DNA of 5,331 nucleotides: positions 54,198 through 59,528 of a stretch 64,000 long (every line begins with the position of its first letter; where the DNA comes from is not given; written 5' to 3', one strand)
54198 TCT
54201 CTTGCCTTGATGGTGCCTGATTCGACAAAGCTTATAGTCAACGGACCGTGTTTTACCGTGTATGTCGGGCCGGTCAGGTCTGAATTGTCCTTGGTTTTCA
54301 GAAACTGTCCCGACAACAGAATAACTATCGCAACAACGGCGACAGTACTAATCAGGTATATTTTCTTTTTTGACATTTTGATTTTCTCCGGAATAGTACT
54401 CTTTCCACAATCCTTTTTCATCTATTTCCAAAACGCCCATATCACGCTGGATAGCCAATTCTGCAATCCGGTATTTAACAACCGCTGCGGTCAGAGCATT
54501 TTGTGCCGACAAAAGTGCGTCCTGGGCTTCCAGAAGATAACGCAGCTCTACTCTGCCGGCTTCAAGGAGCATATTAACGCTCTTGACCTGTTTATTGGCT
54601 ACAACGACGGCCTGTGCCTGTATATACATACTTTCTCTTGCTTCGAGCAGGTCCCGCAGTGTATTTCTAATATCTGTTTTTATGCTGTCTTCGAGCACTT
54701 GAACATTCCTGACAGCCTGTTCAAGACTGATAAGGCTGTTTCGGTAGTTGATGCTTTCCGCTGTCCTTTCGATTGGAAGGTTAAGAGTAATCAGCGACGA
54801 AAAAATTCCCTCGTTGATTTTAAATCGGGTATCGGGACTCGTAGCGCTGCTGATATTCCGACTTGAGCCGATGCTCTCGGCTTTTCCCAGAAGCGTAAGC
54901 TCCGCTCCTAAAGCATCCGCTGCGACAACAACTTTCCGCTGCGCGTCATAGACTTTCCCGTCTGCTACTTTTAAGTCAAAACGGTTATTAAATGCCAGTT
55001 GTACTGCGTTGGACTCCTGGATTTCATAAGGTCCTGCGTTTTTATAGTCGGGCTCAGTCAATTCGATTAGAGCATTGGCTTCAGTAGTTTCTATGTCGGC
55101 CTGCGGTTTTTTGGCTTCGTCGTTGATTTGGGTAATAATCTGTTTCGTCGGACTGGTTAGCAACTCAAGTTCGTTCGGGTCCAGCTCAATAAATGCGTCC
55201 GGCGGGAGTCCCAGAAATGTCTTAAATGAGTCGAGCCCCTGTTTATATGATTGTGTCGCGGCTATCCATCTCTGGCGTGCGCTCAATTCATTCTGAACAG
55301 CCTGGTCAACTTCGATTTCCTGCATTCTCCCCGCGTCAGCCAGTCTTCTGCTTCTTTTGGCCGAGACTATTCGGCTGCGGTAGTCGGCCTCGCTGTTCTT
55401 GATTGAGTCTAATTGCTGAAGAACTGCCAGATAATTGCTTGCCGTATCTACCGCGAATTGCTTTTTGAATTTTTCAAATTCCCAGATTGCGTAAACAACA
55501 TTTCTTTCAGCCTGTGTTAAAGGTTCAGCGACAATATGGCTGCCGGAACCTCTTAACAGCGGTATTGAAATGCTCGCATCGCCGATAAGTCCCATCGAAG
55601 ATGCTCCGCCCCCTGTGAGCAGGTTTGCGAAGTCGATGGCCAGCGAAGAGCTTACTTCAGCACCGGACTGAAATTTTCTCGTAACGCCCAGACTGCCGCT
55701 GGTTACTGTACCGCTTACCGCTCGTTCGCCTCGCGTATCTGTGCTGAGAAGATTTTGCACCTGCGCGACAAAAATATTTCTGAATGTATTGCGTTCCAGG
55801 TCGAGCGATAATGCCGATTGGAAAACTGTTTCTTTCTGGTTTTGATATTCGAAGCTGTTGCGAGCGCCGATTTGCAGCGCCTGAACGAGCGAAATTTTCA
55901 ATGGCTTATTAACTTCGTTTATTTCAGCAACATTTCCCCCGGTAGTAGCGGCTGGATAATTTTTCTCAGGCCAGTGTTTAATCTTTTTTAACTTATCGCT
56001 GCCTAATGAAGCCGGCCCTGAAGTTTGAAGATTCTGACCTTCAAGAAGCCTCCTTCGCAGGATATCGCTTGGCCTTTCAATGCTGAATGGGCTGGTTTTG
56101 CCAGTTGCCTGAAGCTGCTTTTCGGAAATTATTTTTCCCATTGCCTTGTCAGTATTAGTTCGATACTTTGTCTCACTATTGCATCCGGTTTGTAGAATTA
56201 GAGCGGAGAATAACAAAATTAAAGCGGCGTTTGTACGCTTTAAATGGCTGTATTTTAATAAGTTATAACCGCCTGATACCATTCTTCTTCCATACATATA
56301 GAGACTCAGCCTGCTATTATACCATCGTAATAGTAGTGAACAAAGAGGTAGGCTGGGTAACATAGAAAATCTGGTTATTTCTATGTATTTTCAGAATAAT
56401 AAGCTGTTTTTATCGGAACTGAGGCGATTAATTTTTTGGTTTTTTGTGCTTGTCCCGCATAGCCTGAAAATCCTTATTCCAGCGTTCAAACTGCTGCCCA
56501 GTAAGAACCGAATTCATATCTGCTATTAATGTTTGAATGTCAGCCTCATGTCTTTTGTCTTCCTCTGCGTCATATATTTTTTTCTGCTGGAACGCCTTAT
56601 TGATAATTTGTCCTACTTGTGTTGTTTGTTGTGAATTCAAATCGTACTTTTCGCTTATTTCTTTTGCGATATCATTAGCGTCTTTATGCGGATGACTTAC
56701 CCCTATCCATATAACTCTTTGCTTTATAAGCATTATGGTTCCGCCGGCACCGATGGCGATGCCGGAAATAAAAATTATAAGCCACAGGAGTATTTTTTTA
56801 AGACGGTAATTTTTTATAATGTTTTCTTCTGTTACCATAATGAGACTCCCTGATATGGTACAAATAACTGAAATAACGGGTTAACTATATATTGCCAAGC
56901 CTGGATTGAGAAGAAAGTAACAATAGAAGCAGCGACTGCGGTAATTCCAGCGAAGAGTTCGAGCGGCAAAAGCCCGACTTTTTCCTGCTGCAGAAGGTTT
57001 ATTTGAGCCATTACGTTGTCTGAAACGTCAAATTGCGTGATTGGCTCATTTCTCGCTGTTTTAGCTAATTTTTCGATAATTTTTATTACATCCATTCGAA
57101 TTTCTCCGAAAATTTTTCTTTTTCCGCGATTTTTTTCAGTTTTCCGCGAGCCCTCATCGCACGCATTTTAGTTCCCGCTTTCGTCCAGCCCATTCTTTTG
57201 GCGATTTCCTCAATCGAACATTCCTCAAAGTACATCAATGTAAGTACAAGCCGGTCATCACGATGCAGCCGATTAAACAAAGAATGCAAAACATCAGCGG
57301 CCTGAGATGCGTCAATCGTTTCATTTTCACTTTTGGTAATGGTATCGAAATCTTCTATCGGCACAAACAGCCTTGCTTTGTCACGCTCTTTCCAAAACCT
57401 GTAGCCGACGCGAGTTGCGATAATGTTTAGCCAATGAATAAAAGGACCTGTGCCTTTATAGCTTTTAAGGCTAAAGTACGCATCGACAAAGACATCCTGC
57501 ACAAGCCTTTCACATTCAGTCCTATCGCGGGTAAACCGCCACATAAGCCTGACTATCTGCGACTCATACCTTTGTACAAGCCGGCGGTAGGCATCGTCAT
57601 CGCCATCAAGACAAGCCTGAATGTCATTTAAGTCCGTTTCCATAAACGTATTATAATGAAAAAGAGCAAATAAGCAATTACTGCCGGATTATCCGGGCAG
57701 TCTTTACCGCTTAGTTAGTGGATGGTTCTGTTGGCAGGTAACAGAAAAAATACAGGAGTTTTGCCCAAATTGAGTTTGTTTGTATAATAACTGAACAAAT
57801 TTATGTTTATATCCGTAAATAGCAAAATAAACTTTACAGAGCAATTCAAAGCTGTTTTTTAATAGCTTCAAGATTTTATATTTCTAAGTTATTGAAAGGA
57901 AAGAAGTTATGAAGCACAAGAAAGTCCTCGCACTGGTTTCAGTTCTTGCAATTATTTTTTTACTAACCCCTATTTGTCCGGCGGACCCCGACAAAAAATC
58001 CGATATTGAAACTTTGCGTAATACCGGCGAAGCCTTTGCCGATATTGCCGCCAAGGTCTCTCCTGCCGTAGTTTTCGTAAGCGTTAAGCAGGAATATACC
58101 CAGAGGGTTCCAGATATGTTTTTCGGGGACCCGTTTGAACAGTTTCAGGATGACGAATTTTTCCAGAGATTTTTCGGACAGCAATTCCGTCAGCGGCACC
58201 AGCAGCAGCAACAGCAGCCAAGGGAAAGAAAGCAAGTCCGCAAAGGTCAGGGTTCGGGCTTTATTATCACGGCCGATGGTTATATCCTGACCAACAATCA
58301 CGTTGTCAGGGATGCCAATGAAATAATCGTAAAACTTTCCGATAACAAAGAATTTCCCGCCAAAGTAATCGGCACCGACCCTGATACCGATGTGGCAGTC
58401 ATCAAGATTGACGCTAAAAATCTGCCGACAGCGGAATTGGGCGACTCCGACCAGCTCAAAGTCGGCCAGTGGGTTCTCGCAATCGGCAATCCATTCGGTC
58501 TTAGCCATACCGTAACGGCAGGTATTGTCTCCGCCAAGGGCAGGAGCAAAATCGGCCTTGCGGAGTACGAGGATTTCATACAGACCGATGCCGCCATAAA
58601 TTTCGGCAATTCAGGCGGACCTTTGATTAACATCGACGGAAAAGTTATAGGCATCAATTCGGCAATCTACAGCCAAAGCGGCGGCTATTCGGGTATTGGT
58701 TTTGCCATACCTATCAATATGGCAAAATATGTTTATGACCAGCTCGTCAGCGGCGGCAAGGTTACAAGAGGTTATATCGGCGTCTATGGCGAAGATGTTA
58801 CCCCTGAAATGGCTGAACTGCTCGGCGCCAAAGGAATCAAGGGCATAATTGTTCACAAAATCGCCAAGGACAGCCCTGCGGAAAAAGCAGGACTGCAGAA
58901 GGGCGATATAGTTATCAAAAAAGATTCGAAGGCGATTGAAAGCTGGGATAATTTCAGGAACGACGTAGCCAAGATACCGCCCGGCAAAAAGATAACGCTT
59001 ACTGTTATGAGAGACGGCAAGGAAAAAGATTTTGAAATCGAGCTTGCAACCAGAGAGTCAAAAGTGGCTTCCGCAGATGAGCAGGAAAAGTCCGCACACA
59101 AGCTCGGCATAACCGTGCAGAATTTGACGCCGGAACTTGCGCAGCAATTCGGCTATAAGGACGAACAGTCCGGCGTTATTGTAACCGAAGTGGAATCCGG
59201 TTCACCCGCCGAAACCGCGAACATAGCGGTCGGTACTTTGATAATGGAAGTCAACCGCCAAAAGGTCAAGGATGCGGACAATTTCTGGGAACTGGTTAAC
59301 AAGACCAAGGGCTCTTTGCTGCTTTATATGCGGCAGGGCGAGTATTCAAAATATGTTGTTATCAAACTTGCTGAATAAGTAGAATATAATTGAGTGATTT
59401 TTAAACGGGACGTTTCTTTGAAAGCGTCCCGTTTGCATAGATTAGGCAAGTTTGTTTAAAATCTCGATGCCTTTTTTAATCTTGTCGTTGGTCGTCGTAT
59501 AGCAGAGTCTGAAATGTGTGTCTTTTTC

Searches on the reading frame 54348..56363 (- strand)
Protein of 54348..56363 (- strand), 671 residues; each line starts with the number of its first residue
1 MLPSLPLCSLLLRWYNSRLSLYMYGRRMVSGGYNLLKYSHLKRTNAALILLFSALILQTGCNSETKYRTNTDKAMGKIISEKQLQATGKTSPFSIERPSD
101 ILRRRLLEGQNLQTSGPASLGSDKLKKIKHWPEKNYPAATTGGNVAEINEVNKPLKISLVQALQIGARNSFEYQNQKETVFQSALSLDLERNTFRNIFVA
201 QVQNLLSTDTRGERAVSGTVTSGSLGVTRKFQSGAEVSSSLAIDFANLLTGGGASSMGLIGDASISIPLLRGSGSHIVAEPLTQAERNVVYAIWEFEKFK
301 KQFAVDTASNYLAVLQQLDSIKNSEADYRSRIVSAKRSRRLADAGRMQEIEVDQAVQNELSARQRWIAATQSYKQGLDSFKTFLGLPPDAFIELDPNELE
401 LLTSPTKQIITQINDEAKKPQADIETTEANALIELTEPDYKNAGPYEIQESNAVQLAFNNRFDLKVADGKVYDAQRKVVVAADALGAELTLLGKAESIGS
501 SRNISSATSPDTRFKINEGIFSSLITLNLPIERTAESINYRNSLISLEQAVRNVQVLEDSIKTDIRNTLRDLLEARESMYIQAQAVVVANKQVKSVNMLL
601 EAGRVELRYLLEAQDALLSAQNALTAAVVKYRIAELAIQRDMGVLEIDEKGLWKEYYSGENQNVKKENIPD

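Call 21: search_protein_families(library=ncbifam, proteins=[window:54348-56363:-])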
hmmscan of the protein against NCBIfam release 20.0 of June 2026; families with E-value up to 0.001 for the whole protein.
window:54348-56363:- (671 aa): 1 family
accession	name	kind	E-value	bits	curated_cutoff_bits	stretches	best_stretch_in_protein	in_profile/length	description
TIGR01844.1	type_I_sec_TolC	subfamily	1.1e-05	24.7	225.15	1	522-658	276-413/414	TolC family outer membrane protein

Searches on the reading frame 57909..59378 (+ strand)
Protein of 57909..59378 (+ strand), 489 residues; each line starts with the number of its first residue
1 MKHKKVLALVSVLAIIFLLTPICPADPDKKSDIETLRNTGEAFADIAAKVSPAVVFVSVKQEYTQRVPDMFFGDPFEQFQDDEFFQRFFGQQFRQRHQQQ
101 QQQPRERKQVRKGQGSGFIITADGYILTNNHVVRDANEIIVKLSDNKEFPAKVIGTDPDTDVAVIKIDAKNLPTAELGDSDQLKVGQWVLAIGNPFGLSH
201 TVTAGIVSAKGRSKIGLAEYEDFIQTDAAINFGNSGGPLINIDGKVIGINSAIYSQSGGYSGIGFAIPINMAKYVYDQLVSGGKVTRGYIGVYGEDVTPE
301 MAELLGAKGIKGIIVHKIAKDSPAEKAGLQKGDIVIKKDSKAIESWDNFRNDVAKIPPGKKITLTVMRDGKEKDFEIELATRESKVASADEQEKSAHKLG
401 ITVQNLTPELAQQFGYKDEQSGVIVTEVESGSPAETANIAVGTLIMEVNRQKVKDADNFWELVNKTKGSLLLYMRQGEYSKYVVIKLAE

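Call 21: search_protein_families(library=ncbifam, proteins=[window:57909-59378:+])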
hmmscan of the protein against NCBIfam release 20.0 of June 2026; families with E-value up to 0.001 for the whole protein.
window:57909-59378:+ (489 aa): 27 families (the best 25 are shown)
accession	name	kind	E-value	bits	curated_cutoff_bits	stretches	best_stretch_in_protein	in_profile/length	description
TIGR02037.1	degP_htrA_DO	subfamily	6.8e-156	519.5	416.2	1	42-484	2-433/434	Do family serine endopeptidase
NF041521.1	HhoA_HhoB_HtrA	equivalog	3.7e-108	361.8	450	2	44-380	4-332/335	HhoA/HhoB/HtrA family serine endopeptidase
NF008189.1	PRK10942.1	equivalog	3.1e-106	355.7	720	1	2-485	2-476/477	serine endoprotease DegP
NF007526.1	PRK10139.1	equivalog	2.9e-103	346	756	1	41-485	40-455/456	serine endoprotease DegQ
TIGR02038.1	protease_degS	equivalog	8.6e-95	317.8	422.95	2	102-377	68-344/351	outer membrane-stress sensor serine endopeptidase DegS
NF008147.1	PRK10898.1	equivalog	5.8e-85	285.5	408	2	106-378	71-346/352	outer membrane-stress sensor serine endopeptidase DegS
NF047968.1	SerProtHtrA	equivalog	2.3e-84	283.8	470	2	107-379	81-357/357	serine protease HtrA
NF040960.1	MamE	equivalog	4.7e-68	230.3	800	3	111-276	120-290/659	magnetosome formation protease MamE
NF050055.1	SerProtHtrAMycob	equivalog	2.3e-67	228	800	1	111-377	225-496/502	serine protease HtrA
NF053637.1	SerProtHtrAspr2045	equivalog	2.1e-54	185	650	1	106-380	97-387/394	serine protease HtrA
NF033740.0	MarP_fam_protase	equivalog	1.1e-23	84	250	1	111-271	209-369/390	MarP family serine protease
NF040961.1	MamO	equivalog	5.5e-23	81.2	800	1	114-272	99-260/648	magnetosome protein MamO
NF041199.1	trx7_PDZ_seleno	equivalog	9.6e-13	47.8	300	1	312-464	204-364/390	Trx7/PDZ domain-containing (seleno)protein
NF040965.1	MamP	equivalog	1.1e-12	48.2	300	2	290-376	114-199/290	magnetosome magnetite formation protein MamP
NF008046.0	PRK10779.1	equivalog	2.6e-11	43.3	477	1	314-383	225-293/450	sigma E protease regulator RseP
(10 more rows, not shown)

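Call 53: list_cluster_members(proteins=[window:57909-59378:+, window:42046-43323:+, window:45498-46961:-, window:26696-27616:+, window:4385-5338:+, window:10452-11333:+])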
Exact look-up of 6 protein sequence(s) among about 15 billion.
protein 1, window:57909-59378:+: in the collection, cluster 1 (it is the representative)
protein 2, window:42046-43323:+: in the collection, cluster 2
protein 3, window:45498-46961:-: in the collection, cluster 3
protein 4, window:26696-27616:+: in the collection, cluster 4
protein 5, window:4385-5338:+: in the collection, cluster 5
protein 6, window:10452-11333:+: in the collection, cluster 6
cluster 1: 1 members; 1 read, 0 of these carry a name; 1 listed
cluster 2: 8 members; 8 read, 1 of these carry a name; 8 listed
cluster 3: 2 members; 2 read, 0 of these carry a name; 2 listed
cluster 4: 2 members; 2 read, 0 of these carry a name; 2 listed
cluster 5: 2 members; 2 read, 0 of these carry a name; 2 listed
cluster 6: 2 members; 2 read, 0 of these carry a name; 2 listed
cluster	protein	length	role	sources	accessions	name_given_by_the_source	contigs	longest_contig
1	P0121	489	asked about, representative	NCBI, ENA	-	-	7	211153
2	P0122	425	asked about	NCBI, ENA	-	-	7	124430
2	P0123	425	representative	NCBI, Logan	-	-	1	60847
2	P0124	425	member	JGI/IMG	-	ACS family hexuronate transporter-like MFS transporter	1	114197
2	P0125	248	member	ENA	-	-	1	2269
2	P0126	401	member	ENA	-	-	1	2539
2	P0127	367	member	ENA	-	-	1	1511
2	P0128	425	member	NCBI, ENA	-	-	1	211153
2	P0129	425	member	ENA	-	-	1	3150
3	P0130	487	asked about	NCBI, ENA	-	-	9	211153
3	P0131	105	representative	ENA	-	-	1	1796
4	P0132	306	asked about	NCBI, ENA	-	-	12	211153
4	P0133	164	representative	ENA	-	-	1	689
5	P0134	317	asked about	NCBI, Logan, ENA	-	-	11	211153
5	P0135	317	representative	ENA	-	-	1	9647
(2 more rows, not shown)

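Call 74: find_homologous_proteins(query=window:57909-59378:+, max_evalue=1e-60)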
Query window:57909-59378:+ (489 aa): 7926 proteins with E <= 1e-60 among 8000 candidates; the best 120 are listed.
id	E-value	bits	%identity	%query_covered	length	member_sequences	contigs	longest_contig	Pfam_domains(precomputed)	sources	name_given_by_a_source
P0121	0.0e+0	1080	100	100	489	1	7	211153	PF04495.21,PF13365.13,PF12812.14,PF17820.8,PF00595.30,PF13180.13,PF00089.33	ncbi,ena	-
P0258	9.3e-263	890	79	100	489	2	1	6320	PF14685.15,PF13365.13,PF12812.14,PF17820.8,PF00595.30,PF13180.13,PF00089.33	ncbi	-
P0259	1.1e-260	883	80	100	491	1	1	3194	PF14685.15,PF13365.13,PF12812.14,PF17820.8,PF00595.30,PF13180.13,PF00089.33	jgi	jgi:serine protease Do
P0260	4.6e-257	871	78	100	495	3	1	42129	PF14685.15,PF13365.13,PF12812.14,PF17820.8,PF00595.30,PF13180.13,PF00089.33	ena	-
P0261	1.7e-254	863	78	100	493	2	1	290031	PF04495.21,PF13365.13,PF12812.14,PF17820.8,PF00595.30,PF13180.13,PF00089.33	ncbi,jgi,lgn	ncbi:MAG: Do family serine endopeptidase [Phycisphaerae bacterium]|jgi:serine protease Do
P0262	5.7e-250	848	76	100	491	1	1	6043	PF04495.21,PF14685.15,PF13365.13,PF12812.14,PF17820.8,PF00595.30,PF13180.13,PF00089.33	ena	-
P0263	2.2e-247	839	74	100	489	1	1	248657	PF13365.13,PF12812.14,PF17820.8,PF00595.30,PF13180.13,PF00089.33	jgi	jgi:serine protease Do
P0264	8.8e-247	837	74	100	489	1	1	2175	PF13365.13,PF12812.14,PF17820.8,PF00595.30,PF13180.13,PF00089.33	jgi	jgi:serine protease Do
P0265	9.8e-247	837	74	100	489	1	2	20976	PF13365.13,PF12812.14,PF17820.8,PF00595.30,PF13180.13,PF00089.33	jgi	jgi:serine protease Do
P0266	8.0e-246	834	75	100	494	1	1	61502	PF04495.21,PF14685.15,PF13365.13,PF12812.14,PF17820.8,PF00595.30,PF13180.13,PF10459.16,PF00089.33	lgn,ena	-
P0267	1.4e-242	823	73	100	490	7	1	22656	PF13365.13,PF12812.14,PF17820.8,PF00595.30,PF13180.13,PF00089.33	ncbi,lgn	-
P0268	9.3e-242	821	75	100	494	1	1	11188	PF04495.21,PF14685.15,PF13365.13,PF12812.14,PF17820.8,PF00595.30,PF13180.13,PF10459.16,PF00089.33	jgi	jgi:serine protease Do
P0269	4.9e-240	815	74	100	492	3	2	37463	PF04495.21,PF14685.15,PF13365.13,PF12812.14,PF17820.8,PF00595.30,PF13180.13,PF10459.16,PF00089.33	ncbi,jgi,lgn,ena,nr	ncbi:MAG: serine protease [Planctomycetes bacterium HGW-Planctomycetes-1]|nr:MAG: serine protease [P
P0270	2.1e-238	810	74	100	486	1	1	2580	PF13365.13,PF17820.8,PF00595.30,PF13180.13,PF00089.33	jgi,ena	-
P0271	7.5e-238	808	73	100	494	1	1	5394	PF04495.21,PF14685.15,PF13365.13,PF17820.8,PF00595.30,PF13180.13,PF10459.16,PF00089.33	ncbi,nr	ncbi:MAG: DegQ family serine endoprotease [Phycisphaerae bacterium]|nr:DegQ family serine endoprotea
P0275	2.4e-224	763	69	100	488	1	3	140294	PF19805.6,PF14685.15,PF13365.13,PF12812.14,PF17820.8,PF00595.30,PF13180.13,PF00089.33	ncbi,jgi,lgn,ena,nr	ncbi:MAG: hypothetical protein A2Y10_02200 [Planctomycetes bacterium GWF2_41_51]|nr:MAG: hypothetica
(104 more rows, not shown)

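Call 75: find_encoding_contigs(protein=P0275, flank=10000, max_places=1)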
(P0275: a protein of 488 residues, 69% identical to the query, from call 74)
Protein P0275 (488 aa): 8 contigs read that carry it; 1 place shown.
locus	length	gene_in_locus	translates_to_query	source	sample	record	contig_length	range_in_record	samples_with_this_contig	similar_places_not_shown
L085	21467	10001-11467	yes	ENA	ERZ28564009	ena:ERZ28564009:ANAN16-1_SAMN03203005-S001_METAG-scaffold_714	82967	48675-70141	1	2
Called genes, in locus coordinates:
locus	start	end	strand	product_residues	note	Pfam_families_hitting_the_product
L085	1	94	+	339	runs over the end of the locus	PF00924:MS_channel_2nd (weak)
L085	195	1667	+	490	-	PF01225:Mur_ligase, PF08245:Mur_ligase_M, PF02875:Mur_ligase_C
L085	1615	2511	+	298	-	PF01565:FAD_binding_4, PF02873:MurB_C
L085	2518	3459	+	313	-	PF01820:Dala_Dala_lig_N (weak), PF14397:ATPgrasp_ST (faint), PF02655:ATP-grasp_3, PF07478:Dala_Dala_lig_C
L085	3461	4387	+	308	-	-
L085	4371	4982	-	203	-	PF00565:SNase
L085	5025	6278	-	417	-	PF00696:AA_kinase, PF01842:ACT (weak), PF22468:ACT_9, PF13840:ACT_7, PF22468:ACT_9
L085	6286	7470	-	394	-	PF01676:Metalloenzyme, PF10143:PhosphMutase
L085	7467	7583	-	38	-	-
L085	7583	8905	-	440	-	PF03447:NAD_binding_3, PF00742:Homoserine_dh, PF01842:ACT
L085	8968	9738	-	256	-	PF00849:PseudoU_synth_2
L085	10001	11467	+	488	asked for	PF00089:Trypsin, PF13365:Trypsin_2, PF00595:PDZ, PF13180:PDZ_2, PF17820:PDZ_6, PF00595:PDZ, PF12812:PDZ_1, PF13180:PDZ_2, +3 more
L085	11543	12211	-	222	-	-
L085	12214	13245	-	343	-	PF12127:FloA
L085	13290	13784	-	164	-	PF24961:NfeD_membrane (faint), PF01957:NfeD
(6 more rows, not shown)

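Call 76: find_encoding_contigs(protein=P0261, flank=10000, max_places=1)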
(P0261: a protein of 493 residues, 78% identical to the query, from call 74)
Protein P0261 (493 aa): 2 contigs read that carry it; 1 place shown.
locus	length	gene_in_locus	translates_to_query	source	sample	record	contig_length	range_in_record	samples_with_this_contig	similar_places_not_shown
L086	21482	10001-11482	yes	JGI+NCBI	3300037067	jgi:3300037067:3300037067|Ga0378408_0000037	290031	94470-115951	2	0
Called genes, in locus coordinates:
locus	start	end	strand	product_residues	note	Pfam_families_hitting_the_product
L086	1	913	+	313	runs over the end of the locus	PF14397:ATPgrasp_ST (faint), PF01820:Dala_Dala_lig_N (weak), PF01071:GARS_A (weak), PF02655:ATP-grasp_3, PF02222:ATP-grasp (weak), PF07478:Dala_Dala_lig_C, PF13535:ATP-grasp_4 (weak)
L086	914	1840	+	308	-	-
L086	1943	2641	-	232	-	-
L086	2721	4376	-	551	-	PF03130:HEAT_PBS (faint), PF13646:HEAT_2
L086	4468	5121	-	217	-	PF00565:SNase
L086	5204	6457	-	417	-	PF00696:AA_kinase, PF01842:ACT (weak), PF22468:ACT_9, PF13840:ACT_7, PF22468:ACT_9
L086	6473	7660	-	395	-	PF01676:Metalloenzyme, PF10143:PhosphMutase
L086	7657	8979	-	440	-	PF01408:GFO_IDH_MocA (faint), PF03447:NAD_binding_3, PF00742:Homoserine_dh, PF01842:ACT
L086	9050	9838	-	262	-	PF00849:PseudoU_synth_2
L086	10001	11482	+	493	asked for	PF00089:Trypsin, PF13365:Trypsin_2, PF00595:PDZ (weak), PF13180:PDZ_2, PF17820:PDZ_6 (weak), PF00595:PDZ (weak), PF12812:PDZ_1 (weak), PF13180:PDZ_2 (weak), +2 more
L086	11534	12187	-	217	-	-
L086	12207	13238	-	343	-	PF12127:FloA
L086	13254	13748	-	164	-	PF24961:NfeD_membrane (weak), PF01957:NfeD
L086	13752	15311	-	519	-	PF25145:NfeD1b_N, PF01972:SDH_protease (weak), PF24961:NfeD_membrane, PF01957:NfeD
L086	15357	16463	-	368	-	PF00155:Aminotran_1_2, PF01053:Cys_Met_Meta_PP (weak), PF01041:DegT_DnrJ_EryC1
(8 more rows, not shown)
